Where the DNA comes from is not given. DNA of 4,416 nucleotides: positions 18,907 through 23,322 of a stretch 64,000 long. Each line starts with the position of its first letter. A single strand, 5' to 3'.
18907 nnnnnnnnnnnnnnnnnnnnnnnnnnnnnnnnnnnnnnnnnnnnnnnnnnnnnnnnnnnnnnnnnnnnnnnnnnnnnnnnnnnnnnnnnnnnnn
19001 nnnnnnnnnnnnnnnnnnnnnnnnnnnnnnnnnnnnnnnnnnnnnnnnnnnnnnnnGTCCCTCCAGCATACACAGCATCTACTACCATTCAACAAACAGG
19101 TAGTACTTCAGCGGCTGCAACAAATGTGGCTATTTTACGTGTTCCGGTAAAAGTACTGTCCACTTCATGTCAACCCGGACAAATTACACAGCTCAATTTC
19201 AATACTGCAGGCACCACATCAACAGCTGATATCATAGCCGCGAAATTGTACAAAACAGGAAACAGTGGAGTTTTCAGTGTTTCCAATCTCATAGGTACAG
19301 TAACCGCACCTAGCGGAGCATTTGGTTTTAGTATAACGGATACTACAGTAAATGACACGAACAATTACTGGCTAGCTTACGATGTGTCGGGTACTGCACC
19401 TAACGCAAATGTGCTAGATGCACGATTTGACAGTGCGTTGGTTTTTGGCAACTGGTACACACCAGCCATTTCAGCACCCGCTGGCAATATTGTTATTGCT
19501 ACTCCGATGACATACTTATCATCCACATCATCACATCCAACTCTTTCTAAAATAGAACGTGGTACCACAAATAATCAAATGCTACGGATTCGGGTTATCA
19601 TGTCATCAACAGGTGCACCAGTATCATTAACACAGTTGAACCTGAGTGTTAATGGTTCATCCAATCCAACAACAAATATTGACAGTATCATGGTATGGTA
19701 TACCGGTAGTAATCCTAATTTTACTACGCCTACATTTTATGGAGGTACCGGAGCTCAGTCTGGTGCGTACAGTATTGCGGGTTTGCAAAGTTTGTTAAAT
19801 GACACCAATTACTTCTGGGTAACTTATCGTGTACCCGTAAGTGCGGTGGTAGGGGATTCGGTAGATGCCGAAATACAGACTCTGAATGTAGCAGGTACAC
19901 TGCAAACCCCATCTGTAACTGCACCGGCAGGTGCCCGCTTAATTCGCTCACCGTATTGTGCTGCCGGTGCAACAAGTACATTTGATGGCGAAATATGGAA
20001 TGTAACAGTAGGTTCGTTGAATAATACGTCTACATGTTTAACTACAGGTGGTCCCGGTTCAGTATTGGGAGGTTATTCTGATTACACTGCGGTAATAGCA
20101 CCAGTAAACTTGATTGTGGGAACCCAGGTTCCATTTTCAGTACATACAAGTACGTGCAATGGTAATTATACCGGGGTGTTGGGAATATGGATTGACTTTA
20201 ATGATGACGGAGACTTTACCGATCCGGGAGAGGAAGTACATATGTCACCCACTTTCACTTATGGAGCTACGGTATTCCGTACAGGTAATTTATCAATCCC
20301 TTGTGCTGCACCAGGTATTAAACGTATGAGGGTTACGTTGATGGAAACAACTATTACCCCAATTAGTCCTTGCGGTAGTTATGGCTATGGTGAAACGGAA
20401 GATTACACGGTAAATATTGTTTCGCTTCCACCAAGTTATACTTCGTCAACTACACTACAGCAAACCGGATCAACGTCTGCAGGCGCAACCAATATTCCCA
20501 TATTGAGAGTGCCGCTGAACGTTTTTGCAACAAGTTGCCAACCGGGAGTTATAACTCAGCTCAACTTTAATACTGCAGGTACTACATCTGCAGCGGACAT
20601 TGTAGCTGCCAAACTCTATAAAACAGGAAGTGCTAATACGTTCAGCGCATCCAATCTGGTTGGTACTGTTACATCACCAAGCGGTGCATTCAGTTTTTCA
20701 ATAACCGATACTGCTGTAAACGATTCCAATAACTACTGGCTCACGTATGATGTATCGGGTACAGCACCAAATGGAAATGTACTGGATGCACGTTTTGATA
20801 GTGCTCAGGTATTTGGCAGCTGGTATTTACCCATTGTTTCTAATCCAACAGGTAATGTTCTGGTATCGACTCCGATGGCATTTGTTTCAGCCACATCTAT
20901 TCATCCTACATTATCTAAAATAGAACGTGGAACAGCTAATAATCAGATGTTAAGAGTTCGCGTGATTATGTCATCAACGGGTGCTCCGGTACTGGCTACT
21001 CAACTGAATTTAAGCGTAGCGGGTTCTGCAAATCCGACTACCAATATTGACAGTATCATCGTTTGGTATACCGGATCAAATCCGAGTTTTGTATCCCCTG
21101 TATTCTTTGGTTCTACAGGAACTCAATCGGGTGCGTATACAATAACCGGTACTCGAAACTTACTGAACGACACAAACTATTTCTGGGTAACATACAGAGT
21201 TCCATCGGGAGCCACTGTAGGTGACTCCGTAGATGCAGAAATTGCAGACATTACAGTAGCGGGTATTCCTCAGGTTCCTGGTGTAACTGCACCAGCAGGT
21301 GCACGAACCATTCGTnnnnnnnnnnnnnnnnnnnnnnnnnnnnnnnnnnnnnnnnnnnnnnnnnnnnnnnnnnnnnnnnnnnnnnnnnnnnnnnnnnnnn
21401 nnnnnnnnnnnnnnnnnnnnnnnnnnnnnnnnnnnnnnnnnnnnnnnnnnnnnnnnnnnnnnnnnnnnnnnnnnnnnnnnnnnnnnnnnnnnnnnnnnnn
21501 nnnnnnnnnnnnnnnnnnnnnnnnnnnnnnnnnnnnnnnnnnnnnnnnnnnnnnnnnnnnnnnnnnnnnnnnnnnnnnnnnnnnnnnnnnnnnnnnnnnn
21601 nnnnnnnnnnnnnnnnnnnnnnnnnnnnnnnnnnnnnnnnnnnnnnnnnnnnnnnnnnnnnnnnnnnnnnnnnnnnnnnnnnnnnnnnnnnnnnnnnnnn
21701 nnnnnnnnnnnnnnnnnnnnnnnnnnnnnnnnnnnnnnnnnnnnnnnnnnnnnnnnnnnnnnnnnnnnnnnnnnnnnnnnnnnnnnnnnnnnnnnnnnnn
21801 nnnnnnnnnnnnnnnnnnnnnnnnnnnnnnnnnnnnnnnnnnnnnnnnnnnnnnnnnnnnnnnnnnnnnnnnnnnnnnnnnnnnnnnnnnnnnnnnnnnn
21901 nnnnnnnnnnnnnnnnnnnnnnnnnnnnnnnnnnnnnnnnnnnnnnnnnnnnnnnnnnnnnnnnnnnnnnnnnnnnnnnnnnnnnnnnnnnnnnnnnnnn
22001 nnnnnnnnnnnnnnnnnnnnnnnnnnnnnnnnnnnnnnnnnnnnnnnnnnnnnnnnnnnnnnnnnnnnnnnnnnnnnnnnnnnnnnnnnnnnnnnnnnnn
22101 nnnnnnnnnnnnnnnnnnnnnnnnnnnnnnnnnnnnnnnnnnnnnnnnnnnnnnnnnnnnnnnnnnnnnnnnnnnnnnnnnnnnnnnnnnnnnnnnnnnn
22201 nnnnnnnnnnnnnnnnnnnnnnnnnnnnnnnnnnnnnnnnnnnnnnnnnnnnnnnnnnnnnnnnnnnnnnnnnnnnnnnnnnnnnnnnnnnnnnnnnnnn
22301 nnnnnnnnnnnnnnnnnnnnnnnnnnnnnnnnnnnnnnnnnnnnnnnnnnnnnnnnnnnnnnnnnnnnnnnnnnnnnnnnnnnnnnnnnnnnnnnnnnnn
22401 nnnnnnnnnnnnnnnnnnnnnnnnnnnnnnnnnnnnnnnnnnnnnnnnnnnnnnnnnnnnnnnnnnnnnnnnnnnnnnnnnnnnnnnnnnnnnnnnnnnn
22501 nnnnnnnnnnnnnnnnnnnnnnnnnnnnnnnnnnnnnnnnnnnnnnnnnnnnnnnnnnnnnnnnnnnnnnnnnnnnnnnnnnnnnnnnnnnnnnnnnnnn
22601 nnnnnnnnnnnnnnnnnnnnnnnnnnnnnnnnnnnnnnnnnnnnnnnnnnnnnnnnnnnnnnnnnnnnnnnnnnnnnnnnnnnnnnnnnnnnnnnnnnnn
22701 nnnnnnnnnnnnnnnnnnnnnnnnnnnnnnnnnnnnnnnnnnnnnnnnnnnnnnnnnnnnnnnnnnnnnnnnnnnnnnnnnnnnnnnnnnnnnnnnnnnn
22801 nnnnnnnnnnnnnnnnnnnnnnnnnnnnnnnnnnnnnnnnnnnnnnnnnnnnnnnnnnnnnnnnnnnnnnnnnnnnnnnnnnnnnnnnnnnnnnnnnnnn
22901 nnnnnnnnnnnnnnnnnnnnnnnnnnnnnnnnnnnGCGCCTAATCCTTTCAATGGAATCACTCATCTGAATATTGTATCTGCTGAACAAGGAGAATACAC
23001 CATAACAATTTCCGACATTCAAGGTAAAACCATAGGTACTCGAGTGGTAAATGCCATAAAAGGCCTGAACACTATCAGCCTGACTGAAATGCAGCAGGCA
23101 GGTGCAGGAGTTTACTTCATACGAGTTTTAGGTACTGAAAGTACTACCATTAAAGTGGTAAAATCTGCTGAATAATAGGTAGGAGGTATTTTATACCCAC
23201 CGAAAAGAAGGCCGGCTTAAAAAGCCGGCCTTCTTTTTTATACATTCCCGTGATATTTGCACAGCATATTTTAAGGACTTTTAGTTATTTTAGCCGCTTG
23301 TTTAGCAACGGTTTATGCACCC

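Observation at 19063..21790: Recent internal tandem duplication (~1.36-kb units) inside giant gene A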

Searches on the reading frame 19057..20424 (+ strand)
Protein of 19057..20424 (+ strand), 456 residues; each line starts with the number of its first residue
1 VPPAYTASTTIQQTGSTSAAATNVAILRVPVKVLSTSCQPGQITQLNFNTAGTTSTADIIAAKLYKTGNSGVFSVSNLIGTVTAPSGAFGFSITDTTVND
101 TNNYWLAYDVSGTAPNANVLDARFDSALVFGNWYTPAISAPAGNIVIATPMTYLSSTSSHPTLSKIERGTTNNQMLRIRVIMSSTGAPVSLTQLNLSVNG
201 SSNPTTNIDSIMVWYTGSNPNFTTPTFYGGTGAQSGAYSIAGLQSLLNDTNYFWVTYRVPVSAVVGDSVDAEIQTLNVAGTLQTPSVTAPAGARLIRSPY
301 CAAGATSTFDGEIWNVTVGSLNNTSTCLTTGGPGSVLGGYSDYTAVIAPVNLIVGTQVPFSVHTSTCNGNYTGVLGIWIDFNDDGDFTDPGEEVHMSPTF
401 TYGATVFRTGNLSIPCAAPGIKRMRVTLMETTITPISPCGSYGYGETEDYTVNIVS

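Call 26: search_solved_structures(query=window:19057-20424:+, max_evalue=1)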
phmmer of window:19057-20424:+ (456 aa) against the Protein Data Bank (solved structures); distinct sequences matched with E-value up to 1: 2.
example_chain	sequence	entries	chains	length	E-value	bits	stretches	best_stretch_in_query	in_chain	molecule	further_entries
3o05_A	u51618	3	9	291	0.44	12.6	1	13-79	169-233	Pyridoxine biosynthesis protein SNZ1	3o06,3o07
3fem_A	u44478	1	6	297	0.46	12.6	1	13-79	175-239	Pyridoxine biosynthesis protein SNZ1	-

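Call 29: find_related_loci(query=A1, collection=genome_contigs, flank=10000)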
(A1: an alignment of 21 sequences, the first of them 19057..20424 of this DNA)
Query A1 (456 aa) in genome_contigs; peptide patterns used: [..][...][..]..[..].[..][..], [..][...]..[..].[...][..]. (x = any residue, [..] = any of these).
597 stretches matched a pattern (row limit reached: there are more); 578 encode a relative of the query (tblastn E <= 1e-3); the best 80 are kept; 69 distinct loci.
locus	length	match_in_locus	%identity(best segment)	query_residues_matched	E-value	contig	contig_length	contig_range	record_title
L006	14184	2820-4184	66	2-455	0e+0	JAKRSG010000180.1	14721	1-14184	MAG: Bacteroidia bacterium isolate MS011 bin-011_179, whole genome shotgun sequence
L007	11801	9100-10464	64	2-455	0e+0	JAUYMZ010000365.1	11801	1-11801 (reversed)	MAG: Bacteroidota bacterium isolate C3_concoct.bin.81 C3_k141_61695, whole genome shotgun sequence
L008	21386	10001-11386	59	3-455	5e-171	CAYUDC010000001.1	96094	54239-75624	MAG TPA_asm: uncultured Chitinophaga sp. isolate SRP278252_co3_613 genome assembly, contig: NODE_196_length_96094_cov_14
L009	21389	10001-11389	58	3-456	3e-170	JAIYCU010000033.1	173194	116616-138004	MAG: Bacteroidetes bacterium isolate H1_MAG_00011 pond_H1_MAG_00011_000000000001, whole genome shotgun sequence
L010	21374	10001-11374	58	2-456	9e-172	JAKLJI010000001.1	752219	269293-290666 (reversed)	MAG: Bacteroidia bacterium isolate MAG.356 MAG.356-NODE_1_length_752219_cov_6.146180, whole genome shotgun sequence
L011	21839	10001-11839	61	3-455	4e-169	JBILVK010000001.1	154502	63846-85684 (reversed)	MAG: Bacteroidia bacterium isolate ME2018-08-14_3300043803_group8_bin7 Rohwer_bin1044_scaffold_26_c1, whole genome shotg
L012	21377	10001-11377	57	2-456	8e-168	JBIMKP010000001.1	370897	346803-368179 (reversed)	MAG: Bacteroidia bacterium isolate CCAP1403_21_bin-002 CCAP1403_21_bin-002_c1, whole genome shotgun sequence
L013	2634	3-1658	58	2-455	2e-178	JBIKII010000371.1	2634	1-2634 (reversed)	MAG: Caulobacter sp. isolate ME2014-05-30_3300043465_group5_bin127 Rohwer_bin1851_scaffold_68490_c1, whole genome shotgu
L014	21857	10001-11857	58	2-456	9e-166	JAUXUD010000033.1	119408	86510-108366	MAG: Bacteroidota bacterium isolate C13_metabat.bin.6 C13_k141_62297, whole genome shotgun sequence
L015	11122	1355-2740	55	2-455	2e-157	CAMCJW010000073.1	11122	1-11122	MAG: Chitinophaga pinensis isolate ZE-03apr19-19 genome assembly, contig: ZE-03apr19-C11354, whole genome shotgun sequen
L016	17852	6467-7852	56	2-455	6e-157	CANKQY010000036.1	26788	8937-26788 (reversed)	MAG: Bacteroidetes bacterium isolate TE-Jun18-200 genome assembly, contig: TE-Jun18-C1748, whole genome shotgun sequence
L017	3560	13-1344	57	23-456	3e-159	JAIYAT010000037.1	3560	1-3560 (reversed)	MAG: Bacteroidetes bacterium isolate E1_MAG_00012 pond_E1_MAG_00012_000000000035, whole genome shotgun sequence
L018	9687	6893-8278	55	3-455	5e-154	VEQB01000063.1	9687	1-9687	MAG: Bacteroidetes bacterium isolate ZLKRG02 NODE_7749_length_9687_cov_3.443933, whole genome shotgun sequence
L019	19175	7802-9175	56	3-454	9e-147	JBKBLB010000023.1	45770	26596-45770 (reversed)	MAG: Bacteroidia bacterium isolate 21I_069.bin.68 NODE_652_length_45770_cov_29.585489, whole genome shotgun sequence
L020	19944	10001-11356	51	2-454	7e-137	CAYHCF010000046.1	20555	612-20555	MAG TPA_asm: uncultured Chitinophaga sp. isolate ERP119702_co1_220 genome assembly, contig: NODE_2816_length_20555_cov_9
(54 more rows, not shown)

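Call 34: predict_structure(alignment_id=A1)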
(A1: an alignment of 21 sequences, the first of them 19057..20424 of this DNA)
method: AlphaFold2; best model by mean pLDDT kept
length: 456 residues; sequences in the alignment: 21
mean_pLDDT: 92.5   pTM: 0.71
mean pLDDT of the five models: 92.5, 90.3, 90.1, 87.5, 87.2
residues with pLDDT >= 90: 362; 70-90: 92; 50-70: 2; < 50: 0
segments of 3 or more residues with pLDDT < 50: none
pLDDT, mean of each block of 10 residues (from residue 1): 87 94 96 86 95 95 95 95 96 91 97 93 95 92 92 96 90 96 93 95 94 97 96 96 96 97 93 96 97 89 82 90 83 81 90 94 87 95 90 94 89 89 94 92 92 92
secondary structure, 60 per line:
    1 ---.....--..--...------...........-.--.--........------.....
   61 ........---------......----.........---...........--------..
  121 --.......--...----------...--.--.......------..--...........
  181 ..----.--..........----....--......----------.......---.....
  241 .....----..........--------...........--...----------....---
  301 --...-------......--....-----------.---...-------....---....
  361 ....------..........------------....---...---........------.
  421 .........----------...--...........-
elements in order: E4-8 E15-17 E24-34 E42-49 E59-68 E78-83 E88-96 E100-110 E123-129 E132-134 E145-147 E153-159 E170-182 E190-199 H204-207 E210-215 E226-232 E236-245 E250-259 E268-278 E281-283 E294-297 E303-305 E313-318 E321-324 E340-342 E350-353 E357-364 E371-380 E393-396 E400-402 E406-413 E420-429 E440-442 E445-455
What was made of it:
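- On CBM93 (Pfam PF14873, BNR_assoc_N): The AF2 model has pLDDT 92.5 (call 34).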

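Call 36: fold_search(model_id=the predicted structure, library=pdb)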
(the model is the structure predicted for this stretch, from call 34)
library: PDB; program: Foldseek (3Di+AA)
matches with E <= 10: 1518; with E <= 0.001: 108
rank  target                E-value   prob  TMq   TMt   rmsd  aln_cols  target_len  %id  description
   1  8xf6_A                4.3e-07  1.00  0.17  0.10  21.2       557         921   10  Cryo-EM structure of integrin ITGAV, ITGB3 and Cilengitide TFA complex, conformation 2 (released 2024-12-18)
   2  9fx2                  9.1e-07  1.00  0.16  0.09  20.3       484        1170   10  Structure of methylamine activated CD109 (released 2025-03-19)
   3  4fj6_D                1.2e-06  1.00  0.32  0.28  12.8       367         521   10  Crystal structure of a glycoside hydrolase family 33, candidate sialidase (BDI_2946) from Parabacteroides distasonis A (released 2012-07-25)
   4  6mrv_A                1.3e-06  1.00  0.31  0.28  13.4       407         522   11  Sialidase26 co-crystallized with DANA (released 2019-10-02)
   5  9ijj_h                1.3e-06  1.00  0.16  0.08  19.3       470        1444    8  In situ structure of the central apparatus in mouse sperm axoneme. (released 2025-06-04)
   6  6mrx_D                1.5e-06  1.00  0.32  0.29  13.0       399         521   13  Sialidase26 apo (released 2019-10-02)
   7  4q6k_A                1.6e-06  1.00  0.32  0.28  13.3       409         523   11  Crystal structure of a putative neuraminidase (BACCAC_01090) from Bacteroides caccae ATCC 43185 at 1.90 A resolution ( (released 2014-10-01)
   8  8xez_A                1.9e-06  1.00  0.23  0.13  20.4       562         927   10  Cryo-EM structure of integrin ITGAV/ITGB3 complex, conformation 5 (released 2024-12-18)
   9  4fj6_C                2.2e-06  1.00  0.33  0.29  13.1       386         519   10  Crystal structure of a glycoside hydrolase family 33, candidate sialidase (BDI_2946) from Parabacteroides distasonis A (released 2012-07-25)
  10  6myv_C                2.4e-06  1.00  0.31  0.28  13.1       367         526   12  Sialidase26 co-crystallized with DANA-Gc (released 2019-10-02)
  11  4nen_A                2.8e-06  0.98  0.15  0.08  24.6       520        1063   11  An internal ligand-bound, metastable state of a leukocyte integrin, aXb2 (released 2014-01-15)
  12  9db6_A                3.1e-06  1.00  0.31  0.27  13.3       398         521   11  Sialidase682 co-crystallized with inhibitor DANA (released 2025-07-02)
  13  5es4_C                3.2e-06  1.00  0.19  0.12  25.1       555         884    9  RE-REFINEMENT OF INTEGRIN ALPHAXBETA2 ECTODOMAIN IN THE CLOSED/BENT CONFORMATION (released 2016-03-02)
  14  7usl_A                4.1e-06  1.00  0.20  0.12  22.7       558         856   11  Integrin alphaM/beta2 ectodomain in complex with adenylate cyclase toxin RTX751 and M1F5 Fab (released 2022-08-17)
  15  5gni_B                5.2e-06  1.00  0.16  0.32  17.9       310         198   11  The crystal structure of PECAM-1 IgL1-2 trans-homophilic dimer (released 2016-12-21)
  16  4fj6_B                6.0e-06  1.00  0.32  0.29  13.1       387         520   10  Crystal structure of a glycoside hydrolase family 33, candidate sialidase (BDI_2946) from Parabacteroides distasonis A (released 2012-07-25)
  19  7qxo_A                7.2e-06  1.00  0.33  0.29  13.3       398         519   10  The structure of T. forsythia NanH (released 2022-12-07)
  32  4fj6_A                1.8e-05  1.00  0.32  0.28  13.1       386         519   10  Crystal structure of a glycoside hydrolase family 33, candidate sialidase (BDI_2946) from Parabacteroides distasonis A (released 2012-07-25)
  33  4bbw                  1.8e-05  1.00  0.30  0.27  13.3       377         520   10  The crystal structure of Sialidase VPI 5482 (BTSA) from Bacteroides thetaiotaomicron (released 2013-08-14)
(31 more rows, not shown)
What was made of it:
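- On CBM93 (Pfam PF14873, BNR_assoc_N): Foldseek hits 4fj6, 6mrv, 4q6k, 7qxo and 4bbw with E of 1e-6 to 1e-5 and TMq about 0.32, about what a one-domain match to a three-domain query would give (call 36).
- Foldseek hits Bacteroidota GH33 sialidases 4fj6, 6mrv, 4q6k, 7qxo and 4bbw, with TM about 0.3 normalised to the three-domain query, about what a one-domain match would give (call 36).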

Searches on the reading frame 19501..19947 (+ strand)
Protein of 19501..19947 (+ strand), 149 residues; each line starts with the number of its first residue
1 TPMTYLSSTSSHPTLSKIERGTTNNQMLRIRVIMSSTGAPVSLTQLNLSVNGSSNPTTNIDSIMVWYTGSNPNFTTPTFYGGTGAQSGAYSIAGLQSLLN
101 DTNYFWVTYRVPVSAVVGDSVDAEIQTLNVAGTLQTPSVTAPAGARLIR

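Call 45: search_protein_families(library=pfam, proteins=[window:19501-19947:+], max_evalue=0.1)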
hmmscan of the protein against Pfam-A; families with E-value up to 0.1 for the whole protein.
window:19501-19947:+ (149 aa): 1 family
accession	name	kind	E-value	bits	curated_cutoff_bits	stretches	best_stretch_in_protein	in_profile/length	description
PF14873.11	BNR_assoc_N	-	7.4e-11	42.4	25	1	21-131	16-150/153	N-terminal domain of BNR-repeat neuraminidase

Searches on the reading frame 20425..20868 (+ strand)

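Call 45: search_protein_families(library=pfam, proteins=[window:20425-20868:+], max_evalue=0.1)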
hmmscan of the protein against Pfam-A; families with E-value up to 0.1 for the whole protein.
window:20425-20868:+ (148 aa): 2 families
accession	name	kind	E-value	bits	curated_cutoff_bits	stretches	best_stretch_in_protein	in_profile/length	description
PF14873.11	BNR_assoc_N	-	0.00022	21.4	25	1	31-86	25-92/153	N-terminal domain of BNR-repeat neuraminidase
PF11766.14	Candida_ALS_N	-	0.027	14.2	25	1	45-119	79-159/247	Agglutinin-like protein, N-terminal domain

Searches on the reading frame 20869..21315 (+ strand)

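Call 45: search_protein_families(library=pfam, proteins=[window:20869-21315:+], max_evalue=0.1)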
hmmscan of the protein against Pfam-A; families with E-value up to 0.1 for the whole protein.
window:20869-21315:+ (149 aa): 1 family
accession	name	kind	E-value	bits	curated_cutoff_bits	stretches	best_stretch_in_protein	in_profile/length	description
PF14873.11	BNR_assoc_N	-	1.8e-10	41.1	25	1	21-132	16-151/153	N-terminal domain of BNR-repeat neuraminidase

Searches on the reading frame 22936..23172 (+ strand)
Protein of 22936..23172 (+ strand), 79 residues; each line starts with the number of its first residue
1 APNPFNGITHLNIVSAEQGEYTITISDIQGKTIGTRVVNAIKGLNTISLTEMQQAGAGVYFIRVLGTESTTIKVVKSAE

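Call 45: search_protein_families(library=pfam, proteins=[window:22936-23172:+], max_evalue=0.1)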
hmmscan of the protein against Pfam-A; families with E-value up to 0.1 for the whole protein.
window:22936-23172:+ (79 aa): 1 family
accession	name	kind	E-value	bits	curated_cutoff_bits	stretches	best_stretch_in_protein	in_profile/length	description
PF18962.6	Por_Secre_tail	-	1.8e-08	35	27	1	2-73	3-71/75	Secretion system C-terminal sorting domain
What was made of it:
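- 22936..23172 (+): T9SS type A C-terminal sorting domain. Por_Secre_tail scores 35 bits against a cut-off of 27 (call 45).
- On T9SS type A cargo protein: PF18962 scores 35 bits (cut-off 27) on 22936-23172 (call 45).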
